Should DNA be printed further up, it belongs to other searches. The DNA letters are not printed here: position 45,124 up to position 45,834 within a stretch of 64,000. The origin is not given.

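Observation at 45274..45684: Small secreted protein made almost entirely of six 19-residue tandem repeats (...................)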

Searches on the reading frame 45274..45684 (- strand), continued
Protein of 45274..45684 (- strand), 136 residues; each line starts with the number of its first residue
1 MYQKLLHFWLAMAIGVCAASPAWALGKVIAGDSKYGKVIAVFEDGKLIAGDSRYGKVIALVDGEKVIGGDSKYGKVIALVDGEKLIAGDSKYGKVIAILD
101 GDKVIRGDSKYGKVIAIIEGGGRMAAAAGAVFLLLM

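Call 49: fold_search(model_id=the predicted structure, library=viral)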
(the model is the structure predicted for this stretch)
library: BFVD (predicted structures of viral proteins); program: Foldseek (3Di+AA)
matches with E <= 10: 292; with E <= 0.001: 0
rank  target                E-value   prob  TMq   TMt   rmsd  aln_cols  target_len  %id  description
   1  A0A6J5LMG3            7.9e-02  0.14  0.18  0.06  20.4       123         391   17  Uncharacterized protein (Fragment) [uncultured Caudovirales phage]
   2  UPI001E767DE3         1.4e-01  0.08  0.14  0.08  16.8        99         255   13  (no name look-up for this kind of identifier)
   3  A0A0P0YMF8            1.7e-01  0.25  0.28  0.21   8.7       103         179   14  (no name in the UniProt tables at hand)
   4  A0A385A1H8            2.2e-01  0.09  0.21  0.11  16.6       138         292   13  (no name in the UniProt tables at hand)
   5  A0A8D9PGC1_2          3.1e-01  0.08  0.18  0.04  12.1        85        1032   18  (no name in the UniProt tables at hand)
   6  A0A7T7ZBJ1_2          3.3e-01  0.08  0.21  0.05  17.0       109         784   11  (no name in the UniProt tables at hand)
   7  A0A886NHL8            3.5e-01  0.05  0.15  0.13  12.4       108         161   13  (no name in the UniProt tables at hand)
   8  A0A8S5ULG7            3.9e-01  0.06  0.16  0.05  12.0        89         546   15  Uncharacterized protein [Siphoviridae sp. ctOH142]
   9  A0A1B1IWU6            5.3e-01  0.08  0.18  0.05  14.8       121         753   16  (no name in the UniProt tables at hand)
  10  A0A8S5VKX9            6.3e-01  0.08  0.22  0.07  14.2        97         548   10  (no name in the UniProt tables at hand)
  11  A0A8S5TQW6            7.0e-01  0.06  0.17  0.10  12.3        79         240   18  Uncharacterized protein [Myoviridae sp. ctY1522]
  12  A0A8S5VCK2            7.4e-01  0.09  0.19  0.05  11.2        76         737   13  Endopeptidase tail [Siphoviridae sp. ctYkG6]
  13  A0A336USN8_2          7.4e-01  0.02  0.12  0.03  16.6       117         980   14  Polyprotein (Fragment) [Paroligolophus agrestis posalike virus 1]
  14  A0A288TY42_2          7.8e-01  0.06  0.21  0.03  15.0        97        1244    9  Putative tail fiber [Enterococcus phage EFP01]
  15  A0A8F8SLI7            7.8e-01  0.04  0.16  0.08  14.8       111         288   12  (no name in the UniProt tables at hand)
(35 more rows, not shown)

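Call 51: search_protein_families(library=pfam, proteins=[P0026, P0002, P0011, P0028, P0033, P0034, P0024, P0030, P0110, P0158], max_evalue=0.01)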
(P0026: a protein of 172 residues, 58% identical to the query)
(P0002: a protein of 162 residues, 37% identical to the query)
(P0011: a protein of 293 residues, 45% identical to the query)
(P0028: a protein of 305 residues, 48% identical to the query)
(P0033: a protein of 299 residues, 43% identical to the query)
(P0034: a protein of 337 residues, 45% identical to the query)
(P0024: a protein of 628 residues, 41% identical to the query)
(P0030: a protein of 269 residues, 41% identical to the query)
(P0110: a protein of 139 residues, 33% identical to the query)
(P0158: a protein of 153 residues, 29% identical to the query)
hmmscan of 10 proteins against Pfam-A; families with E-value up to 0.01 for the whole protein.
P0026 (172 aa): 1 family
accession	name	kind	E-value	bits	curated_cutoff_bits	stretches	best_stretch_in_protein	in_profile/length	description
PF21786.3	Bflower_3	-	7.7e-26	90.9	34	1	65-164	1-105/125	6-fold beta flower protein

P0002 (162 aa): 1 family
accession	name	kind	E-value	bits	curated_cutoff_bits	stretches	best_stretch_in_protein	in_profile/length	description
PF21786.3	Bflower_3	-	1.1e-16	61.3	34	1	54-147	1-118/125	6-fold beta flower protein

P0011 (293 aa): 2 families
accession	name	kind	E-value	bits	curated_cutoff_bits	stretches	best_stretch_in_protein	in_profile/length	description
PF21786.3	Bflower_3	-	2.8e-27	95.5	34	1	185-280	1-101/125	6-fold beta flower protein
PF00498.31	FHA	-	0.00021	22.1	20.7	1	24-89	2-67/67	FHA domain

P0028 (305 aa): 1 family
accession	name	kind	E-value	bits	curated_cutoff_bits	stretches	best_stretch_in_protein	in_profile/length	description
PF21786.3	Bflower_3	-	3e-26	92.2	34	1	198-295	1-103/125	6-fold beta flower protein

P0033 (299 aa): 3 families
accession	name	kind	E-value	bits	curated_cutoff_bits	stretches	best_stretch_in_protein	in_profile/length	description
PF21786.3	Bflower_3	-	2.3e-19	70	34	1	189-281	20-116/125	6-fold beta flower protein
PF00498.31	FHA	-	2.5e-05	25.1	20.7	1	32-84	14-67/67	FHA domain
PF16697.10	Yop-YscD_cpl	-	0.00052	20.7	33.2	0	36-87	36-87/94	Inner membrane component of T3SS, cytoplasmic domain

P0034 (337 aa): 2 families
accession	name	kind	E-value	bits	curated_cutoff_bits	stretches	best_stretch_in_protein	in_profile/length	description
PF21786.3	Bflower_3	-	2.1e-24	86.3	34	1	228-322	1-99/125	6-fold beta flower protein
PF00498.31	FHA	-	1.7e-06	28.8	20.7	1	26-84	10-67/67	FHA domain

P0024 (628 aa): 1 family
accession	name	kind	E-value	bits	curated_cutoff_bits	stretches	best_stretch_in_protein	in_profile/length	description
PF21786.3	Bflower_3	-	6.1e-32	110.6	34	4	519-605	2-93/125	6-fold beta flower protein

P0030 (269 aa): 1 family
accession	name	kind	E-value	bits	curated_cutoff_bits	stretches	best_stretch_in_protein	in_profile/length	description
PF21786.3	Bflower_3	-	1.1e-16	61.3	34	2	206-255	33-84/125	6-fold beta flower protein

P0110 (139 aa): 1 family
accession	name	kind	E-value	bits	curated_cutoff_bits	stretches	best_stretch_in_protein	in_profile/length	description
PF21786.3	Bflower_3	-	8.5e-14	52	34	1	32-127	2-101/125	6-fold beta flower protein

P0158 (153 aa): 1 family
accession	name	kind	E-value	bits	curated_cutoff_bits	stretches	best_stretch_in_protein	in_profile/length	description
PF21786.3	Bflower_3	-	1.3e-13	51.4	34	1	34-125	4-99/125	6-fold beta flower protein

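Call 53: find_related_loci(query=window:45274-45684:-, collection=genome_contigs, flank=8000)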
Query window:45274-45684:- (136 aa) in genome_contigs; peptide patterns used: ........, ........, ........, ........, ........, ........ (x = any residue, [..] = any of these).
202 stretches matched a pattern, but none encodes a relative of the query by tblastn (E <= 1e-3).

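Call 55: find_related_loci(query=A3, collection=viral_contigs, flank=8000)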
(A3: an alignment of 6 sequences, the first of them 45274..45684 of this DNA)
Query A3 (136 aa) in viral_contigs; peptide patterns used: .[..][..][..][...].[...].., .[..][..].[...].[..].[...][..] (x = any residue, [..] = any of these).
43 stretches matched a pattern, but none encodes a relative of the query by tblastn (E <= 1e-3).

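Call 56: find_related_loci(query=A3, collection=genome_contigs, flank=8000)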
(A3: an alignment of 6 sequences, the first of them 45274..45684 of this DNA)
Query A3 (136 aa) in genome_contigs; peptide patterns used: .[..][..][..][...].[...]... (x = any residue, [..] = any of these).
11 stretches matched a pattern; 3 encode a relative of the query (tblastn E <= 1e-3); 3 distinct loci.
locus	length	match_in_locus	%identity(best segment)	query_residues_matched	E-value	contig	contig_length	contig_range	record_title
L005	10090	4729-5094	60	14-136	4e-43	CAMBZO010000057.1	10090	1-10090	MAG: Akkermansia muciniphila isolate LH-02apr19-300 genome assembly, contig: LH-02apr19-C15713, whole genome shotgun seq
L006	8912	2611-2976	59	14-136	3e-43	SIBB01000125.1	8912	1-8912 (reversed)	MAG: Pedosphaera sp. isolate Baikal-deep-G222 BACOMB-40M-C2971, whole genome shotgun sequence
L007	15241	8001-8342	39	25-128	1e-11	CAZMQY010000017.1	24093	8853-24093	MAG TPA_asm: uncultured Clostridium sp. isolate binchicken_co158_27 genome assembly, contig: NODE_1859_length_24093_cov_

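Call 61: search_protein_families(library=pfam, proteins=[L005:1447-3777:+, L005:3871-4509:+, L005:4702-5097:+, L005:5579-10069:-, L006:1398-2228:+, L006:2482-2979:+, L006:3461-8167:-, L005:377-1228:+], max_evalue=0.001)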
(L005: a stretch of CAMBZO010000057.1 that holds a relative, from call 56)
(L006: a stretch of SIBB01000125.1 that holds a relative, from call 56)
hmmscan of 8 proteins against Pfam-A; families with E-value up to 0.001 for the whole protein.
L005:1447-3777:+ (776 aa): 4 families
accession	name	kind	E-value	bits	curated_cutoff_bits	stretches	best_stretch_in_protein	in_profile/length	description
PF01103.29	Omp85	-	8.1e-61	206.8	24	1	464-773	2-324/325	Omp85 superfamily domain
PF07244.20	POTRA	-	3e-58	194.9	21.3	5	357-428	3-79/79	Surface antigen variable number repeat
PF08479.16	POTRA_2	-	8.7e-10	38.8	24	1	105-160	3-58/76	POTRA domain, ShlB-type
PF08478.15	POTRA_1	-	5.5e-05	23.8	23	0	357-406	3-52/69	POTRA domain, FtsQ-type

L005:3871-4509:+ (212 aa): 1 family
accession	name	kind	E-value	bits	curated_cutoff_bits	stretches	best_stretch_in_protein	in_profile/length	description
PF03938.19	OmpH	-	1.9e-15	57.7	32.4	1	31-188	2-140/141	Outer membrane protein (OmpH-like)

L005:4702-5097:+ (131 aa): 1 family
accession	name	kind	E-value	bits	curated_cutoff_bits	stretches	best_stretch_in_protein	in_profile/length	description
PF21786.3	Bflower_3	-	1.1e-18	67.7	34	1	20-112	18-115/125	6-fold beta flower protein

L005:5579-10069:- (1496 aa): 5 families
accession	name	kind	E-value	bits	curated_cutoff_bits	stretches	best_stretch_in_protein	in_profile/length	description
PF13360.13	PQQ_2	-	3e-21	76.6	27.6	1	89-214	33-142/233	Outer membrane protein assembly factor BamB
PF06452.16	CBM9_1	-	9.2e-11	42.4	23.4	1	1270-1362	59-150/185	Carbohydrate family 9 binding domain-like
PF13570.13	Beta-prop_ACSF4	-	7.4e-10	39.2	133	1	96-158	151-212/329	Beta-alanine-activating enzyme, beta-propeller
PF01011.28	PQQ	-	4.9e-08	32.6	26.7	0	123-213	50-137/595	Glucose/ethanol/alcohol dehydrogenase, beta-propeller domain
PF11721.14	Malectin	-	6.8e-08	33.1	23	1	1400-1449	77-125/163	Malectin domain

L006:1398-2228:+ (276 aa): 2 families
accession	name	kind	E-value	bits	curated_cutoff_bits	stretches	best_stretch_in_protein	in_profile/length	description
PF07963.17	N_methyl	-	2.5e-07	30.4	21.2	1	12-34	5-27/27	Prokaryotic N-terminal methylation motif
PF07596.16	SBP_bac_10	-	0.00011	22.8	23.3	0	48-85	11-48/268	Protein of unknown function (DUF1559)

L006:2482-2979:+ (165 aa): 1 family
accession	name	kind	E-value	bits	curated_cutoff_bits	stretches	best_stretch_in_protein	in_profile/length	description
PF21786.3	Bflower_3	-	1.1e-18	67.7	34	1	54-146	18-115/125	6-fold beta flower protein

L006:3461-8167:- (1568 aa): 6 families
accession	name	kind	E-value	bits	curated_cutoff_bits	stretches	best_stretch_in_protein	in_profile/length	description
PF13360.13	PQQ_2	-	4.1e-21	76.1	27.6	1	159-286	31-142/233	Outer membrane protein assembly factor BamB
PF13570.13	Beta-prop_ACSF4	-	2.4e-10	40.8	133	1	168-230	151-212/329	Beta-alanine-activating enzyme, beta-propeller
PF11721.14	Malectin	-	1.1e-09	38.9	23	1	1472-1521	77-125/163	Malectin domain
PF06452.16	CBM9_1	-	1e-08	35.7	23.4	1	1342-1434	59-150/185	Carbohydrate family 9 binding domain-like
PF01011.28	PQQ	-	6.6e-08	32.2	26.7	0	195-285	50-137/595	Glucose/ethanol/alcohol dehydrogenase, beta-propeller domain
PF12819.13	Malectin_like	-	0.00026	20.8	24.5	1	1466-1554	241-328/331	Malectin-like domain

L005:377-1228:+ (283 aa): 1 family
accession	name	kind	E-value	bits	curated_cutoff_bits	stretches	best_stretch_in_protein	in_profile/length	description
PF01025.24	GrpE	-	1.6e-10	41.3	25.8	1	101-261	9-163/165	GrpE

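Call 62: search_dna_similar(query=window:45274-45684:-, collection=phages, mode=protein, max_evalue=0.001)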
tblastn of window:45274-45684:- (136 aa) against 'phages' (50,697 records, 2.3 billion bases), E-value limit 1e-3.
No match.

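Call 63: search_dna_similar(query=window:45274-45684:-, collection=plasmids, mode=protein, max_evalue=0.001)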
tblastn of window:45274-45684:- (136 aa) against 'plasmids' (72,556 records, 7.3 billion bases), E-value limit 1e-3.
No match.

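Call 64: search_protein_families(library=phrogs, proteins=[window:45274-45684:-], max_evalue=0.01)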
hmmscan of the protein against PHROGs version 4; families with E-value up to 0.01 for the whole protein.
window:45274-45684:- (136 aa): 1 family
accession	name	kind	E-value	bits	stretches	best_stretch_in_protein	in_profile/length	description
phrog_36048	-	unknown function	0.0092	17.1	0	33-62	26-56/72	-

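Call 70: search_protein_families(library=padloc, proteins=[window:45274-45684:-], max_evalue=0.01)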
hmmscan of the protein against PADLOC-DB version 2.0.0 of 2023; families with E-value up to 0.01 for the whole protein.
window:45274-45684:- (136 aa): 0 families

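Call 75: find_encoding_contigs(protein=P0008, flank=7000, max_places=2)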
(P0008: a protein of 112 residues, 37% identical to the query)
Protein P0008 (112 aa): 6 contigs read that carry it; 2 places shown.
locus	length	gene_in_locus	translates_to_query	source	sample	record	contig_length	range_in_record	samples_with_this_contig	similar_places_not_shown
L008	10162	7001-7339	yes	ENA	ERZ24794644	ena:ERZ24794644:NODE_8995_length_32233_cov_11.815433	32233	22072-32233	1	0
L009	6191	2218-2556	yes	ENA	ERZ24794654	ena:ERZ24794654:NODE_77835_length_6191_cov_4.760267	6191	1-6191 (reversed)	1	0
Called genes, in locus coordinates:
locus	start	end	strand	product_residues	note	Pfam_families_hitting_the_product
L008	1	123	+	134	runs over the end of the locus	-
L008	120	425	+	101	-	-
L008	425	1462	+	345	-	-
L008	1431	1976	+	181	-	-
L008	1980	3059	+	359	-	PF11383:DUF3187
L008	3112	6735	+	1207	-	PF00656:Peptidase_C14, PF24096:DUF7379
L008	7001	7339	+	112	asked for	-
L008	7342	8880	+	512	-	-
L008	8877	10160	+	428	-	?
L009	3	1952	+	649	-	?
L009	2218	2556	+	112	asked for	-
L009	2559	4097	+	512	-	-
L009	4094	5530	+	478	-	-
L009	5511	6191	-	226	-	?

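Call 76: find_encoding_contigs(protein=P0155, flank=7000, max_places=2)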
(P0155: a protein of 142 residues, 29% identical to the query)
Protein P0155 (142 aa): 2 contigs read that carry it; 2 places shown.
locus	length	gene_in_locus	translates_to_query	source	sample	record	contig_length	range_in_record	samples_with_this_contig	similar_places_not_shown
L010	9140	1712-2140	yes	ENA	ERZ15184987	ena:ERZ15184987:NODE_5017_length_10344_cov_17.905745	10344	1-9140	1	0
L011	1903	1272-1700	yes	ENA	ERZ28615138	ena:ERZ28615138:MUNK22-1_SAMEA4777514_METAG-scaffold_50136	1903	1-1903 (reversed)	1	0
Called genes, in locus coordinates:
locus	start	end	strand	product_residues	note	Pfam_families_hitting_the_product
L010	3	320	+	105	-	?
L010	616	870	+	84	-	-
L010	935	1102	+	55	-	-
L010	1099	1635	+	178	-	-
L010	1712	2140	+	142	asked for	PF21786:Bflower_3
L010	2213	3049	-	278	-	PF02219:MTHFR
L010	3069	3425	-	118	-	PF04020:Phage_holin_4_2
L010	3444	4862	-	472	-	PF05221:AdoHcyase, PF00670:AdoHcyase_NAD, PF02826:2-Hacid_dh_C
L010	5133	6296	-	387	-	PF00438:S-AdoMet_synt_N, PF02772:S-AdoMet_synt_M, PF02773:S-AdoMet_synt_C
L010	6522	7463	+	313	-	PF03279:Lip_A_acyltrans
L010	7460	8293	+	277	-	PF01678:DAP_epimerase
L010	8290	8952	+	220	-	PF04340:DUF484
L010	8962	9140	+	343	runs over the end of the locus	PF02899:Phage_int_SAM_1, PF00589:Phage_integrase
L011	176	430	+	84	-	-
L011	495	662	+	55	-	-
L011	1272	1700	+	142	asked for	PF21786:Bflower_3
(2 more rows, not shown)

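Call 77: find_encoding_contigs(protein=P0045, flank=7000, max_places=2)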
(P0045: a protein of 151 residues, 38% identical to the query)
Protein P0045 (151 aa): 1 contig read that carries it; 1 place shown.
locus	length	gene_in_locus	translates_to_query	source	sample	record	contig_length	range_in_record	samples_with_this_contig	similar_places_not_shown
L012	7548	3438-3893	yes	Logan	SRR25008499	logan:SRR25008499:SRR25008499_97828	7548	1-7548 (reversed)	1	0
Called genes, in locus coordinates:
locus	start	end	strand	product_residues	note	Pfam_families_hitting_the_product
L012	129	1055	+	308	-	PF00145:DNA_methylase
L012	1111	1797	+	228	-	-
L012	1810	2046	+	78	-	-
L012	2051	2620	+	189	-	-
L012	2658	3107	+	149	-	PF03703:bPH_2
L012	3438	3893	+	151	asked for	PF21786:Bflower_3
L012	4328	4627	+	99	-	-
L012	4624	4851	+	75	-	-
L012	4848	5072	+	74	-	-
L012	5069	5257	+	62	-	-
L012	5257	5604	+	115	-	-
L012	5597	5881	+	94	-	-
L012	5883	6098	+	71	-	-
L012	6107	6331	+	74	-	-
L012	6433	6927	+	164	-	-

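Call 78: find_encoding_contigs(protein=P0010, flank=7000, max_places=2)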
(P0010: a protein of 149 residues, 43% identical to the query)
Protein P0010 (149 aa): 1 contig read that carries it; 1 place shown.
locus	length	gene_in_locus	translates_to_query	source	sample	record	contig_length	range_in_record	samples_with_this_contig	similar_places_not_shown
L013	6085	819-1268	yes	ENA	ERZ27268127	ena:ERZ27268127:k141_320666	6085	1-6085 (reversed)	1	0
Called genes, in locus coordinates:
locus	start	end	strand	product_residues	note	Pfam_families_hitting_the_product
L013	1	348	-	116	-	?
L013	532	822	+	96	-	PF12844:HTH_19 (weak), PF13560:HTH_31, PF01381:HTH_3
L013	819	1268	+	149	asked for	PF21786:Bflower_3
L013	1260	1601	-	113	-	-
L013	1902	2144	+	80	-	-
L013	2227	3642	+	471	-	PF13356:Arm-DNA-bind_3, PF00589:Phage_integrase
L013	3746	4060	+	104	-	-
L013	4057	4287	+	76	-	-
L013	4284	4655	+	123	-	-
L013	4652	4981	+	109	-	-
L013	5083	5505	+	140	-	-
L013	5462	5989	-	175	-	-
